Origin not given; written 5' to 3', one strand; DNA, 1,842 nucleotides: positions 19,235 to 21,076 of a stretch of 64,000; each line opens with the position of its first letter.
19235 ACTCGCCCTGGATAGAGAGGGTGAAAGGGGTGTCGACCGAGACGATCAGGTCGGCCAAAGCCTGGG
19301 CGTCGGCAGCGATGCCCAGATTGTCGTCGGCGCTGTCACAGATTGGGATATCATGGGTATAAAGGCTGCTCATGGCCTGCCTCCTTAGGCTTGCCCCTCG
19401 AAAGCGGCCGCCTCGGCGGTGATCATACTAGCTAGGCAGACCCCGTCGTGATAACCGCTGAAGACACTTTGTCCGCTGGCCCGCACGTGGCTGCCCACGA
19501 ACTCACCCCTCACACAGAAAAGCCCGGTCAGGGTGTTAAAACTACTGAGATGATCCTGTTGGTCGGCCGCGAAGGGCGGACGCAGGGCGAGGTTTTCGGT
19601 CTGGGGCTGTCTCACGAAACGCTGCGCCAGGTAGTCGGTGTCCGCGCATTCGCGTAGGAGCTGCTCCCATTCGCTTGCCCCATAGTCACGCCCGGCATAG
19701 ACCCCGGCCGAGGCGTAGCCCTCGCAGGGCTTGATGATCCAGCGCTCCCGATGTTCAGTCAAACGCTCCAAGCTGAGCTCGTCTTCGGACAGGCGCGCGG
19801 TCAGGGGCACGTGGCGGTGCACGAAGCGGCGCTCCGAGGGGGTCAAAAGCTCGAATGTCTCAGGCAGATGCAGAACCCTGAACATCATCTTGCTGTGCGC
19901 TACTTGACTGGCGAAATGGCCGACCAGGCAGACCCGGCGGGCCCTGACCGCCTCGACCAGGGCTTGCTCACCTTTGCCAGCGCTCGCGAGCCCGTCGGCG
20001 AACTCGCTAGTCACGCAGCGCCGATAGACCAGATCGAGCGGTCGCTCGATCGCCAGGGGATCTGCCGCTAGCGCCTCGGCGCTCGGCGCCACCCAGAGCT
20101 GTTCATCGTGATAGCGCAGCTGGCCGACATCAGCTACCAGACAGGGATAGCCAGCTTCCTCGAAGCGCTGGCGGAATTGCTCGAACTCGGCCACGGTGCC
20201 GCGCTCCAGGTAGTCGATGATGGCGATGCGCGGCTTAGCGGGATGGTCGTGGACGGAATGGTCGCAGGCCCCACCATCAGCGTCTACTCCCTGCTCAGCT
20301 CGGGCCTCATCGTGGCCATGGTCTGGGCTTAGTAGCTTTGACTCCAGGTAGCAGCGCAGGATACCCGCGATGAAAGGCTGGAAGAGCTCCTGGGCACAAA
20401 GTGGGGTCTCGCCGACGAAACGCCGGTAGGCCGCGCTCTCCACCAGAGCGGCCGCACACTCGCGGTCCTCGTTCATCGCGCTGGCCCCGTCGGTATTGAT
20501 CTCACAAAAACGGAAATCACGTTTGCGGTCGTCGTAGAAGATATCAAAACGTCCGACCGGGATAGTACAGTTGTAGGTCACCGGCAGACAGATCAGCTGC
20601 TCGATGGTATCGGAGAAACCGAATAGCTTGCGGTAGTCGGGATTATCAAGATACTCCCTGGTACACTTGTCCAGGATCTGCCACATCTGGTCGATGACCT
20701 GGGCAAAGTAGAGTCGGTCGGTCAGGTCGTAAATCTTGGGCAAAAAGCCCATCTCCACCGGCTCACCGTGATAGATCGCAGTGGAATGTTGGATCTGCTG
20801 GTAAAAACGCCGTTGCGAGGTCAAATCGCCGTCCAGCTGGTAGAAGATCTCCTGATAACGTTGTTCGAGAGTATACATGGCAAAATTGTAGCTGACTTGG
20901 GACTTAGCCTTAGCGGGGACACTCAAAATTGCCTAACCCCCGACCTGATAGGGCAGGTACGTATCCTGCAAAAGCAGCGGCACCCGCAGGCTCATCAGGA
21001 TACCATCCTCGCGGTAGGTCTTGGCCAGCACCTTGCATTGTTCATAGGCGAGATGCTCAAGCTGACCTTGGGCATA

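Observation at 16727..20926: Tight operon: GspS-like ATP-grasp ligase + KAP NTPase::methyltransferase-like fusion + GNAT, wedged between hflX and gltX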

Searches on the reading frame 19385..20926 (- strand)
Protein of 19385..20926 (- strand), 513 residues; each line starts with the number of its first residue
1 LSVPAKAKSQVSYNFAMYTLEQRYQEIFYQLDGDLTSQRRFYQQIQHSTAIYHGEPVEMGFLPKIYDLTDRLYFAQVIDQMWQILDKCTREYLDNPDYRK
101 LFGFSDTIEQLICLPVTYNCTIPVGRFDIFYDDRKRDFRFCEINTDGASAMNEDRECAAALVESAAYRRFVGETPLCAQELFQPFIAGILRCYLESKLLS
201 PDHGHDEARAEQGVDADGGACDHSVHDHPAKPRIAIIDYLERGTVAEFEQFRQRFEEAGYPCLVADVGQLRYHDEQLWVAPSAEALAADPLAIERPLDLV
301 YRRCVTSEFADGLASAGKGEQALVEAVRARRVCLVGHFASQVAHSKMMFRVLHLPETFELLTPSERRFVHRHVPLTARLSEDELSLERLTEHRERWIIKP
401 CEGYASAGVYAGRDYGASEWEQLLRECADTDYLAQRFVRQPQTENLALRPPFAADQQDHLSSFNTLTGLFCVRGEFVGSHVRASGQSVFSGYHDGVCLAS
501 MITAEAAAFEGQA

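Call 3: search_protein_families(library=pfam, proteins=[window:19385-20926:-], max_evalue=0.01)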
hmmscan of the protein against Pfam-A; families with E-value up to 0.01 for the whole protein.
window:19385-20926:- (513 aa): 2 families
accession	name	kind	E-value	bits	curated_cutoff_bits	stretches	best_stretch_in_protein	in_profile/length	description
PF14403.11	CP_ATPgrasp_2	-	1.5e-06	27.8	32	1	291-447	190-344/374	Circularly permuted ATP-grasp type 2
PF04174.18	CP_ATPgrasp_1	-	0.0013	18.2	23.1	1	294-431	193-326/332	A circularly permuted ATPgrasp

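Call 4: search_protein_families(library=ncbifam, proteins=[window:19385-20926:-], max_evalue=0.01)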
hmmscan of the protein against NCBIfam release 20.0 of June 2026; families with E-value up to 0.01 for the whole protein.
window:19385-20926:- (513 aa): 0 families

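Call 5: search_protein_families(library=padloc, proteins=[window:19385-20926:-], max_evalue=0.01)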
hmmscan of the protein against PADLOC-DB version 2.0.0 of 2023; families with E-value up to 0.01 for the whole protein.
window:19385-20926:- (513 aa): 0 families

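Call 16: find_homologous_proteins(query=window:19385-20926:-)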
Query window:19385-20926:- (513 aa): 416 proteins with E <= 0.001 among 8000 candidates; the best 120 are listed.
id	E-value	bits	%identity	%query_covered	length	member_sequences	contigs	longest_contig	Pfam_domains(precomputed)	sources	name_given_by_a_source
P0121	0.0e+0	1152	100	97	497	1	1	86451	PF14403.12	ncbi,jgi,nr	ncbi:MAG: hypothetical protein LBL67_04155 [Coriobacteriales bacterium]|jgi:hypothetical protein|nr:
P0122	7.3e-107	376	39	95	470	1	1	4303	PF14403.12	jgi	jgi:hypothetical protein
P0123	4.6e-100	354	37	94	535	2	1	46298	-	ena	-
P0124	1.9e-99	352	38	95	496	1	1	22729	PF14403.12,PF04174.19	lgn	-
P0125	2.4e-99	351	39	97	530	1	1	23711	-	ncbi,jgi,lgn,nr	ncbi:MAG: hypothetical protein LBL86_11965 [Coriobacteriales bacterium]|jgi:hypothetical protein|nr:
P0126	7.2e-99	350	41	59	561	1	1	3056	-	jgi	jgi:hypothetical protein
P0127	1.6e-98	349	40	95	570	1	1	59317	-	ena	-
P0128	2.2e-98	348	37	95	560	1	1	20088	-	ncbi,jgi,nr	ncbi:MAG: hypothetical protein LBP24_05505 [Coriobacteriales bacterium]|jgi:hypothetical protein|nr:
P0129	3.9e-98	347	39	57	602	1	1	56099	PF14403.12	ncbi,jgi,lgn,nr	ncbi:MAG: hypothetical protein LBU07_00825 [Coriobacteriales bacterium]|jgi:hypothetical protein|nr:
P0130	1.7e-97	345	39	94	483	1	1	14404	PF14403.12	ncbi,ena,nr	ncbi:MAG: circularly permuted type 2 ATP-grasp protein [Coriobacteriia bacterium]|nr:circularly perm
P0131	2.7e-97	345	37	95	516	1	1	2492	-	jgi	jgi:hypothetical protein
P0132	3.5e-97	344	38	96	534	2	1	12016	-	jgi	jgi:hypothetical protein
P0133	5.8e-97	343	37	95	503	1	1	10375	-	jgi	jgi:hypothetical protein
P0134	3.7e-96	341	38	95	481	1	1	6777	PF14403.12,PF04174.19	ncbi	-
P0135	4.7e-96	340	37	95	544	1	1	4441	-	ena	-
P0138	8.7e-95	336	37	95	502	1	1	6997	PF14403.12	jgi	jgi:hypothetical protein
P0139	2.1e-94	335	35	96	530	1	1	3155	PF14403.12,PF04174.19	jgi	jgi:hypothetical protein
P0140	5.3e-94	334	38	94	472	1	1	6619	PF14403.12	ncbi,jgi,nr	ncbi:MAG: circularly permuted type 2 ATP-grasp protein [Coriobacteriales bacterium]|jgi:hypothetical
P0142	3.5e-93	331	36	94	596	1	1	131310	PF14403.12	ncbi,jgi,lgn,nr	ncbi:MAG: hypothetical protein LBC35_06365 [Coriobacteriales bacterium]|jgi:hypothetical protein|nr:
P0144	2.3e-92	328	35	95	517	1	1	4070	PF14403.12,PF04174.19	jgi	jgi:hypothetical protein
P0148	8.3e-92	326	38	95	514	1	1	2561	PF14403.12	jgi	jgi:hypothetical protein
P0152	1.5e-90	322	37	97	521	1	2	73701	PF14403.12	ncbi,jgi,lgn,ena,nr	ncbi:MAG: hypothetical protein FWD27_09560 [Coriobacteriia bacterium]|nr:hypothetical protein [Corio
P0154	6.8e-90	320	36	95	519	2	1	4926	PF14403.12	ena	-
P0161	2.9e-86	308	36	95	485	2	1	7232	PF14403.12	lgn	-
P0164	8.9e-84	300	35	89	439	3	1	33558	PF14403.12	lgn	-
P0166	6.4e-82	294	37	94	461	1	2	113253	PF14403.12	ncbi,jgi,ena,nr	ncbi:MAG: circularly permuted type 2 ATP-grasp protein [Coriobacteriia bacterium]|nr:circularly perm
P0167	7.6e-82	294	33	95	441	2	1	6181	PF14403.12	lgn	-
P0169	1.3e-80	290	35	92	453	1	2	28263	PF03738.20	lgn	-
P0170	2.2e-79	286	35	90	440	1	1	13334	PF14403.12,PF04174.19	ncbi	-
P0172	5.1e-79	284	34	97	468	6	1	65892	PF14403.12,PF03738.20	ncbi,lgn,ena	-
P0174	2.1e-78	282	35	89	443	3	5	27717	PF03738.20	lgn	-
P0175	2.8e-78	282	33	89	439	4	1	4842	PF14403.12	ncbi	ncbi:MAG TPA: circularly permuted type 2 ATP-grasp protein [Lachnospiraceae bacterium]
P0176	4.4e-78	281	36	89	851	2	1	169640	PF04107.19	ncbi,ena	-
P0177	5.9e-78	281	33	90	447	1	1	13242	PF14403.12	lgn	-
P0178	1.4e-77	280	33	90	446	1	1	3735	PF14403.12,PF03738.20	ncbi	-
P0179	1.6e-77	279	35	89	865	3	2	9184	PF04107.19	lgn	-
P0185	9.3e-77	277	33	89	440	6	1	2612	PF14403.12,PF03738.20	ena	-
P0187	1.6e-76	276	33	97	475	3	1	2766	PF14403.12,PF04174.19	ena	-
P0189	1.2e-75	273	35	94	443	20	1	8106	PF14403.12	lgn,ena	-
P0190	1.2e-75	273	34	94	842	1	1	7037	PF04107.19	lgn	-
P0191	1.2e-75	273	33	89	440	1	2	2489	PF03738.20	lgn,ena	-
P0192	1.2e-75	273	33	89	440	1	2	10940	PF14403.12,PF03738.20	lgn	-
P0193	1.3e-75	273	33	90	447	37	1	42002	PF14403.12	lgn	-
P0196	1.7e-75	273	35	92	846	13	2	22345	PF04107.19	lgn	-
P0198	1.7e-75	273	36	89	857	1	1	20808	PF04107.19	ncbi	-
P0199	2.5e-75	272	36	89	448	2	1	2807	PF14403.12,PF04174.19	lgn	-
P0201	2.7e-75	272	32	92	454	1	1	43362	PF03738.20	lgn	-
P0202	4.4e-75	271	33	95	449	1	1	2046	PF14403.12,PF03738.20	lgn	-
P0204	4.9e-75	271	33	93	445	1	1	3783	PF14403.12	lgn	-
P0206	5.7e-75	271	31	95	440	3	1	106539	PF03738.20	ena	-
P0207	6.7e-75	271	33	90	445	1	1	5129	PF14403.12,PF03738.20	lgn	-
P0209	7.8e-75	270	34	89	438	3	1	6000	PF14403.12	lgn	-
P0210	8.9e-75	270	31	96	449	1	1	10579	PF14403.12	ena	-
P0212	1.5e-74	270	35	89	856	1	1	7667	PF04107.19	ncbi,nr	ncbi:MAG: hypothetical protein K6E56_01965 [Lachnospiraceae bacterium]|nr:hypothetical protein [Lach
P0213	2.2e-74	269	35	92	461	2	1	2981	PF14403.12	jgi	-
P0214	2.7e-74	269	34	89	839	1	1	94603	PF04107.19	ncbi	-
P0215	3.2e-74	268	33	90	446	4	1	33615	PF14403.12,PF03738.20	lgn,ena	-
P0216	3.3e-74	268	32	94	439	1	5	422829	PF14403.12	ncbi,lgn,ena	-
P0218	4.2e-74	268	35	91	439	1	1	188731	PF03738.20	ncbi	-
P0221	7.0e-74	267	35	92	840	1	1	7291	PF04107.19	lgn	-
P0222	8.5e-74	267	32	95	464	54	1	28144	PF14403.12,PF03738.20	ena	-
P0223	9.4e-74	267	33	91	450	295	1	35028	PF03738.20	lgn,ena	-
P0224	1.0e-73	267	33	95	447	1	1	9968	PF03738.20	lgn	-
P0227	1.3e-73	266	32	91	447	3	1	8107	PF14403.12,PF04174.19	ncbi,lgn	-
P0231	1.8e-73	266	32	93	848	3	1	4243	PF04107.19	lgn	-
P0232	2.9e-73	265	34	90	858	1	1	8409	PF14403.12,PF04107.19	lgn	-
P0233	3.0e-73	265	33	91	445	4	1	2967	PF14403.12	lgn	-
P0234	3.2e-73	265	33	89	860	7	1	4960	PF04107.19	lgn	-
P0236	4.6e-73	265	32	90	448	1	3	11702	PF14403.12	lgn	-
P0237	5.3e-73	264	33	93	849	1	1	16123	PF04107.19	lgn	-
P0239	8.2e-73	264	34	89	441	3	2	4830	PF14403.12,PF03738.20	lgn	-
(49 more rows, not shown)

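Call 17: find_encoding_contigs(protein=P0166, flank=7000, max_places=2)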
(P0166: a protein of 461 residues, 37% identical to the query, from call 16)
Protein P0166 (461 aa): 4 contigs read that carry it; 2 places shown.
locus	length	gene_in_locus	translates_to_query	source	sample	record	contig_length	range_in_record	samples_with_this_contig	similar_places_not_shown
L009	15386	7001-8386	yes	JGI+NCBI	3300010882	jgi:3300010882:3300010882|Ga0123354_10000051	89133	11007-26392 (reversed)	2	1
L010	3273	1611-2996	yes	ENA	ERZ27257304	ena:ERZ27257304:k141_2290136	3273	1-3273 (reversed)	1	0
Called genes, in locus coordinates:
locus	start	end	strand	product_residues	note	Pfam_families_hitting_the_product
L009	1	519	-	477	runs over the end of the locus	-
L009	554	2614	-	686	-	PF00009:GTP_EFTU, PF22042:EF-G_D2, PF14492:EFG_III, PF03764:EFG_IV, PF00679:EFG_C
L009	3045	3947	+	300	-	PF00781:DAGK_cat, PF19279:YegS_C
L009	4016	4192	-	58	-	PF12797:Fer4_2 (faint), PF12837:Fer4_6 (faint), PF13237:Fer4_10 (weak), PF14697:Fer4_21 (faint), PF12800:Fer4_4 (faint), PF12838:Fer4_7 (weak), PF13187:Fer4_9, PF00037:Fer4 (weak), +1 more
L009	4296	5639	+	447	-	PF05958:tRNA_U5-meth_tr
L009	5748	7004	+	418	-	PF04107:GCS2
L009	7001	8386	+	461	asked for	PF14403:CP_ATPgrasp_2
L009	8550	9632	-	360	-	PF05103:DivIVA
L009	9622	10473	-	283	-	PF03807:F420_oxidored, PF14748:P5CR_dimer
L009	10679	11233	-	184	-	PF04472:SepF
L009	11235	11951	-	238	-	PF01168:Ala_racemase_N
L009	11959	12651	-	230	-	PF01895:PhoU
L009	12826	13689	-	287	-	PF02463:SMC_N (faint), PF00005:ABC_tran, PF13304:AAA_21 (faint)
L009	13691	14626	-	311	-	PF00528:BPD_transp_1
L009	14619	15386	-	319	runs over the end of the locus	PF00528:BPD_transp_1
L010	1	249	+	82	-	?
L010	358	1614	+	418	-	PF04107:GCS2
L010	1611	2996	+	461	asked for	PF14403:CP_ATPgrasp_2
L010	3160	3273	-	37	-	?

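Call 18: find_encoding_contigs(protein=P0142, flank=7000, max_places=2)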
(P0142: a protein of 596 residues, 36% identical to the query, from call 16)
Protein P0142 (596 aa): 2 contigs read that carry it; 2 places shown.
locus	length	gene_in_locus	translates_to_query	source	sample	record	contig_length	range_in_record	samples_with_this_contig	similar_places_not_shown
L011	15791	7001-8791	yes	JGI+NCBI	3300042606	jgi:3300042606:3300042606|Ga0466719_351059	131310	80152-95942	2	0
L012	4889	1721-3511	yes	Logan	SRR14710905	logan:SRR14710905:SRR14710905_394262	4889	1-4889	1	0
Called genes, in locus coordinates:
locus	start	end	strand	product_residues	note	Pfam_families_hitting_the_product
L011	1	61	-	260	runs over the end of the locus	PF00829:Ribosomal_L21p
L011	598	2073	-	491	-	PF00089:Trypsin, PF13365:Trypsin_2, PF00595:PDZ, PF13180:PDZ_2, PF17820:PDZ_6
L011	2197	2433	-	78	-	PF00462:Glutaredoxin, PF13417:GST_N_3, PF13409:GST_N_2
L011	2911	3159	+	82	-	PF00550:PP-binding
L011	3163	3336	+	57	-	-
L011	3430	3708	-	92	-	PF10087:DUF2325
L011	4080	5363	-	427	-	PF00438:S-AdoMet_synt_N, PF02772:S-AdoMet_synt_M, PF02773:S-AdoMet_synt_C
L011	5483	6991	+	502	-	PF04107:GCS2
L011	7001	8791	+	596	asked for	PF14403:CP_ATPgrasp_2 (faint)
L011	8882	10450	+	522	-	PF00749:tRNA-synt_1c, PF19269:Anticodon_2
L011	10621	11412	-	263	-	-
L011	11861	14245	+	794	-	PF01590:GAF, PF00512:HisKA, PF02518:HATPase_c, PF00072:Response_reg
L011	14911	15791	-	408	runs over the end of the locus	PF09587:PGA_cap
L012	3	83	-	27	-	?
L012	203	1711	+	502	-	PF04107:GCS2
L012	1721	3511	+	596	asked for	PF14403:CP_ATPgrasp_2 (faint)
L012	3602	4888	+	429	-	?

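Call 22: search_solved_structures(query=window:19385-20926:-, max_evalue=1, show_alignments=1)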
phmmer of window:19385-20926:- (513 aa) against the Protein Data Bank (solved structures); distinct sequences matched with E-value up to 1: 0.

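Call 41: find_encoding_contigs(protein=P0125, flank=7000, max_places=1)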
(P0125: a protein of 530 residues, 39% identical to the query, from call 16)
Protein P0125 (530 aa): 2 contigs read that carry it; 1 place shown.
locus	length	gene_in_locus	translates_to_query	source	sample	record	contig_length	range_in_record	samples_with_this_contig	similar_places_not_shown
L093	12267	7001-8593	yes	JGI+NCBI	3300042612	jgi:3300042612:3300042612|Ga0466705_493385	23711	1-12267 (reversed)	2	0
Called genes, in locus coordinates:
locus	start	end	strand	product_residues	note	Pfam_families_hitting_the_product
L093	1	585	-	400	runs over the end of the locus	PF04055:Radical_SAM, PF06969:HemN_C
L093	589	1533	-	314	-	PF01207:Dus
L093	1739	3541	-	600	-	PF00009:GTP_EFTU, PF03144:GTP_EFTU_D2, PF00679:EFG_C, PF06421:LepA_C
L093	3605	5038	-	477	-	PF00575:S1, PF21710:Spt6_S1 (faint), PF23459:S1_RRP5 (faint), PF00575:S1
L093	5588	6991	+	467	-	PF04107:GCS2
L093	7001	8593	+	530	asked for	-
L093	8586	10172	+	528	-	PF00749:tRNA-synt_1c, PF19269:Anticodon_2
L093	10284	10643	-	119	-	-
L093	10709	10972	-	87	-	PF13560:HTH_31 (weak), PF01381:HTH_3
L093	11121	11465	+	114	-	PF01381:HTH_3 (weak)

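Call 42: find_encoding_contigs(protein=P0127, flank=7000, max_places=1)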
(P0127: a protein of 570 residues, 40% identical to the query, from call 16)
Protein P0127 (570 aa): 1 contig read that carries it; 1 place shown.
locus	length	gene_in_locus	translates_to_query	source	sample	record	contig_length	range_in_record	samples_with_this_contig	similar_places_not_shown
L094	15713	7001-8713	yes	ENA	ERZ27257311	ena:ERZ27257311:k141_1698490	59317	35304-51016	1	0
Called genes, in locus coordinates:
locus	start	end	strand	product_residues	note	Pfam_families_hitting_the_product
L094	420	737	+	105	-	PF25213:HVO_A0261_N (weak), PF12840:HTH_20, PF01022:HTH_5, PF12802:MarR_2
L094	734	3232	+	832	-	PF00122:E1-E2_ATPase, PF00702:Hydrolase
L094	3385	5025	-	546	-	PF00749:tRNA-synt_1c, PF19269:Anticodon_2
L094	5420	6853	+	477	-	PF04107:GCS2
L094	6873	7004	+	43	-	-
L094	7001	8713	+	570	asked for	-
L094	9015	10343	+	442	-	PF00438:S-AdoMet_synt_N, PF02772:S-AdoMet_synt_M, PF02773:S-AdoMet_synt_C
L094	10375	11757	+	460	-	PF01743:PolyA_pol, PF12627:PolyA_pol_RNAbd (faint), PF01966:HD, PF13735:tRNA_NucTran2_2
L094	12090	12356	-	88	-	-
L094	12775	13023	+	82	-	PF12674:Zn_ribbon_2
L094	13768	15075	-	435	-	PF00672:HAMP, PF00512:HisKA, PF02518:HATPase_c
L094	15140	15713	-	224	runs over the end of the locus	PF00072:Response_reg, PF00486:Trans_reg_C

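Call 84: predict_structure(alignment_id=A8)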
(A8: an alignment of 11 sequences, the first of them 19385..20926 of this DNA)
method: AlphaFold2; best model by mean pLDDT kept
length: 513 residues; sequences in the alignment: 11
mean_pLDDT: 84.7   pTM: 0.86
mean pLDDT of the five models: 84.7, 84.2, 83.5, 81.7, 81.6
residues with pLDDT >= 90: 282; 70-90: 153; 50-70: 38; < 50: 40
segments of 3 or more residues with pLDDT < 50: 1-14, 204-228
pLDDT, mean of each block of 10 residues (from residue 1): 35 57 91 88 83 77 92 96 97 97 94 94 93 90 85 89 91 89 90 88 51 41 42 86 74 91 92 96 90 93 88 91 96 94 94 97 98 94 87 90 71 91 93 89 85 64 92 93 78 77 89 56
secondary structure, 60 per line:
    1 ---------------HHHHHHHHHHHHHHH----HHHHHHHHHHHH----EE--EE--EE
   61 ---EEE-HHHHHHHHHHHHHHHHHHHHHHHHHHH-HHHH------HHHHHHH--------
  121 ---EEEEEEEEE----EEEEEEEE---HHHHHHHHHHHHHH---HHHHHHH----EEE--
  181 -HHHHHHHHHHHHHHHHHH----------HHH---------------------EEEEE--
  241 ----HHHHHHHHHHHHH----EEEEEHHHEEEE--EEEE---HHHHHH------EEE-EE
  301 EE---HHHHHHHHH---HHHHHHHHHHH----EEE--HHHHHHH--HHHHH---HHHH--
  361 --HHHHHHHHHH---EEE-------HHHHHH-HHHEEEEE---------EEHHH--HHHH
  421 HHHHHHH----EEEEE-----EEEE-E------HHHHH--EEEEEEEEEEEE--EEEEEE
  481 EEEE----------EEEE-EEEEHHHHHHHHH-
elements in order: H16-30 H35-46 E64-66 H68-94 H96-99 H106-112 E124-132 E137-144 H148-161 H165-171 E176-178 H182-199 E234-238 H245-257 E262-266 E270-273 E276-279 H283-288 E295-297 E299-302 H306-314 H318-328 E333-335 H338-344 H347-351 H355-358 H363-372 E376-378 H386-391 E396-400 H417-427 E432-436 E442-445 H454-458 E461-472 E475-484 E495-498 E500-503 H504-512
